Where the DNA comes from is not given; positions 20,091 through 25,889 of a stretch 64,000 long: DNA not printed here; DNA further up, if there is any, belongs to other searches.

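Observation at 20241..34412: Non-canonical DISARM class-1-like module: DrmD-like + DrmMI-like + small ORF + fused helicase/DUF1998/Vsr-like nuclease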

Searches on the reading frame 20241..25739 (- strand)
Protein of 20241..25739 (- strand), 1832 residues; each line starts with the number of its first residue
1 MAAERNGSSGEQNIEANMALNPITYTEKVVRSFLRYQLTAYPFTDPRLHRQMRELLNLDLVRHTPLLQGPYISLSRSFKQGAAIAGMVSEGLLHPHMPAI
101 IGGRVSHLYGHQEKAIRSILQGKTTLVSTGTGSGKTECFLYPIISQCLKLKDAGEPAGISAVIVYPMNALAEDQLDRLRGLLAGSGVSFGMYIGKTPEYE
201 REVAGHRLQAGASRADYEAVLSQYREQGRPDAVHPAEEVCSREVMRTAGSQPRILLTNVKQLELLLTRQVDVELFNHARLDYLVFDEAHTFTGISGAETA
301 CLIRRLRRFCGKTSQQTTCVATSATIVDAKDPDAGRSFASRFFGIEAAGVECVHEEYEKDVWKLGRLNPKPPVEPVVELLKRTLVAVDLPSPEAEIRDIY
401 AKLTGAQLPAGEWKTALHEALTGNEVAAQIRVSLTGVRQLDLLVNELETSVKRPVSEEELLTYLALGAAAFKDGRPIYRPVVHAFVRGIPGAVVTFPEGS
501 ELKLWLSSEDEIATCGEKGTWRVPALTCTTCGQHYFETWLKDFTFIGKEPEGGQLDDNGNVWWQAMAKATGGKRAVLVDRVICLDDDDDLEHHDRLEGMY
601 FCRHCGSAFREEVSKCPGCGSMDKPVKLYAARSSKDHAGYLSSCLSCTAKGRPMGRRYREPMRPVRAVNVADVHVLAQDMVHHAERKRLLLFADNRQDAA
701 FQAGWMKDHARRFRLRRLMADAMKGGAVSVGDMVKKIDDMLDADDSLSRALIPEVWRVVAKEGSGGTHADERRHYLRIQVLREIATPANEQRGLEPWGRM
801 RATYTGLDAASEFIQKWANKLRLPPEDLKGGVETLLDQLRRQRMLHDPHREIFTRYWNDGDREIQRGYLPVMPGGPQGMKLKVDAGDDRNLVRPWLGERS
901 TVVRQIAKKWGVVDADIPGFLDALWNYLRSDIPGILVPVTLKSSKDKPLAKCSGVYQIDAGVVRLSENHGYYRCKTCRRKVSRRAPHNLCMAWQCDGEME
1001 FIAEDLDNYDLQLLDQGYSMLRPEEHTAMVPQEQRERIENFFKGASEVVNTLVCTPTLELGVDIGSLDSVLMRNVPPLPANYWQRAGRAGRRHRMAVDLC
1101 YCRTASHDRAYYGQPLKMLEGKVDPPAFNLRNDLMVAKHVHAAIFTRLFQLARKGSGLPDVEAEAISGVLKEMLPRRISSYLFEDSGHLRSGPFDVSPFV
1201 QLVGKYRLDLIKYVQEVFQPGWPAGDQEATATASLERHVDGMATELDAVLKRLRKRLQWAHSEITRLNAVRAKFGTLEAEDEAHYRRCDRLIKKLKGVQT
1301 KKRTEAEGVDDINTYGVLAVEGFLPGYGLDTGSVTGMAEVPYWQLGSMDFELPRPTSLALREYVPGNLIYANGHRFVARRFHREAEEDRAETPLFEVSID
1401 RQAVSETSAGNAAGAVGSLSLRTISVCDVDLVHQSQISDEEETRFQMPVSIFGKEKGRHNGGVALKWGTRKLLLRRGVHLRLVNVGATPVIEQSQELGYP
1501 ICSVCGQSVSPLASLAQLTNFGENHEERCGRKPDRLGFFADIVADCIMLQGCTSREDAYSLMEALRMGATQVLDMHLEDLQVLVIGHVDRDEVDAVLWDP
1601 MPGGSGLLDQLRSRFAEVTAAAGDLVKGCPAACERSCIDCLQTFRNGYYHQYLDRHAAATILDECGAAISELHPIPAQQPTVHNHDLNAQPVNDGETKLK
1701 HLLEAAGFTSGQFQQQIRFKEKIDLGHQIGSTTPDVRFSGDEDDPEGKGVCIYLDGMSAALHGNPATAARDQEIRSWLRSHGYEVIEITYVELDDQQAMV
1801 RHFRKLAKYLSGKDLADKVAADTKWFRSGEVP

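Call 4: search_protein_families(library=pfam, proteins=[window:20241-25739:-], max_evalue=0.01)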
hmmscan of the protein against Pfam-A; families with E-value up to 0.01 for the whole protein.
window:20241-25739:- (1832 aa): 4 families
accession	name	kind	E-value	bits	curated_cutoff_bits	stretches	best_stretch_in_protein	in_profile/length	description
PF00270.35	DEAD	-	1.4e-22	80.6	26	2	111-199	3-87/167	DEAD/DEAH box helicase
PF00271.37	Helicase_C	-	3e-11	44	23.5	1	1026-1092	45-109/110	Helicase conserved C-terminal domain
PF09369.15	MZB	-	4.2e-08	34.2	24.2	1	1562-1641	2-80/80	MrfA Zn-binding domain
PF04851.21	ResIII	-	4.9e-06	27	22.5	1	108-293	4-139/164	Type III restriction enzyme, res subunit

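Call 5: search_protein_families(library=padloc, proteins=[window:20241-25739:-], max_evalue=0.01)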
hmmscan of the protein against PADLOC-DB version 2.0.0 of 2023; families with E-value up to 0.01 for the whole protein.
window:20241-25739:- (1832 aa): 43 families (the best 25 are shown)
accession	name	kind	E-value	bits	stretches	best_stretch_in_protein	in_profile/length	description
PDLC00013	DruE1|DruE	-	1.2e-102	343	4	966-1382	977-1366/1776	SNF2 family N-terminal domain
PDLC00037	DruE3|DruE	-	2.2e-101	338.7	3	39-491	23-438/2055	SNF2 family N-terminal domain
PDLC00015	DruE2|DruE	-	5.6e-76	254.4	4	953-1152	1059-1275/1887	SNF2 family N-terminal domain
PDLC00035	DruE3|DruE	-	4.9e-75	251.1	2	107-492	102-443/1460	SNF2 family N-terminal domain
PDLC00014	DruE2|DruE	-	3.7e-73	244.8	5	953-1155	1089-1307/1928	SNF2 family N-terminal domain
PDLC00036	DruE3|DruE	-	5.6e-73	243.8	3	108-352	93-312/2023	SNF2 family N-terminal domain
PDLC00051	DruE4|DruE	-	2.1e-69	232.4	4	956-1152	1019-1229/1829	SNF2 family N-terminal domain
PDLC03960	SngC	-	2.5e-31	107.2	2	108-330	25-199/720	-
PDLC02503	BrxHI|BrxHII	-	3.7e-28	96.2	3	1028-1100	280-350/698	BrxHI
PDLC02896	DpdJ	-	1.8e-23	80.2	2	107-355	159-435/1487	DpdJ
PDLC02501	BrxHI|BrxHII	-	1.3e-16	57.9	2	1026-1094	278-344/925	BrxHI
PDLC02570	DrmA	-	1.3e-15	54.8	2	1025-1119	561-651/851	DrmA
PDLC02569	DrmA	-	2.2e-15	53.5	2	1031-1097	813-878/1095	DrmA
PDLC03928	PsyrT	-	3.1e-12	43.6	2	1024-1096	269-339/689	-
PDLC02864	DpdF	-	7.7e-11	39.5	1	106-212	21-112/610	DpdF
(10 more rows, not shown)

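Call 7: search_protein_families(library=ncbifam, proteins=[window:20241-25739:-], max_evalue=0.001)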
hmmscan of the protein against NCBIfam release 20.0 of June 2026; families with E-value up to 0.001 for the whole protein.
window:20241-25739:- (1832 aa): 20 families
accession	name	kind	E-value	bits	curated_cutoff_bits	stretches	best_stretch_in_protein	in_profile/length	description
TIGR03817.1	DECH_helic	hypoth_equivalog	7.9e-40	136.8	874.1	3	1032-1144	315-425/742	helicase/secretion neighborhood putative DEAH-box helicase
TIGR04121.1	DEXH_lig_assoc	equivalog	4.4e-22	77.6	850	3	1028-1096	284-350/804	ligase-associated DNA damage response DEXH box helicase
NF041067.1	DpdJ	equivalog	4.1e-18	64.5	800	2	278-354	360-427/1482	protein DpdJ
NF010338.0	PRK13767.1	equivalog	2.2e-13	49.3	849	2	110-182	36-109/877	ATP-dependent helicase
NF053636.1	DDHlcsCsdAPsy1082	equivalog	5.5e-11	41.7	890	1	112-179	30-95/512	DEAD/DEAH box helicase CsdA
NF053711.1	RNA_heli_RhlE1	exception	2e-08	33.5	750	1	105-175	21-91/434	RNA helicase RhlE1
NF041063.1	DpdF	equivalog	8.7e-08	31.2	550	1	112-213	145-244/813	protein DpdF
TIGR02621.3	cas3_GSU0051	exception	1.4e-07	30.8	400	0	1034-1105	313-388/854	type I-G CRISPR-associated helicase/endonuclease Cas3g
NF053631.1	RNA_helic_CshA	equivalog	3.7e-07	29.4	646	0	112-182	26-91/434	degradosome RNA helicase CshA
TIGR01389.1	recQ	equivalog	3.9e-07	28.9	640.2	0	1015-1094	246-320/591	DNA helicase RecQ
TIGR00614.1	recQ_fam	subfamily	5e-07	28.9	219.8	0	111-179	15-72/470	RecQ family ATP-dependent DNA helicase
NF008744.0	PRK11776.1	equivalog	2e-06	26.7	524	0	1033-1109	277-353/460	ATP-dependent RNA helicase DbpA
NF007284.0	PRK09751.1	equivalog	2.1e-06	25.3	1496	1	1025-1104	354-432/1538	ATP-dependent helicase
NF007882.0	PRK10590.1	equivalog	2.2e-06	26.9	743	0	112-171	28-88/456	ATP-dependent RNA helicase RhlE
NF008394.0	PRK11192.1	equivalog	3.7e-06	26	507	0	112-171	30-88/441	ATP-dependent RNA helicase SrmB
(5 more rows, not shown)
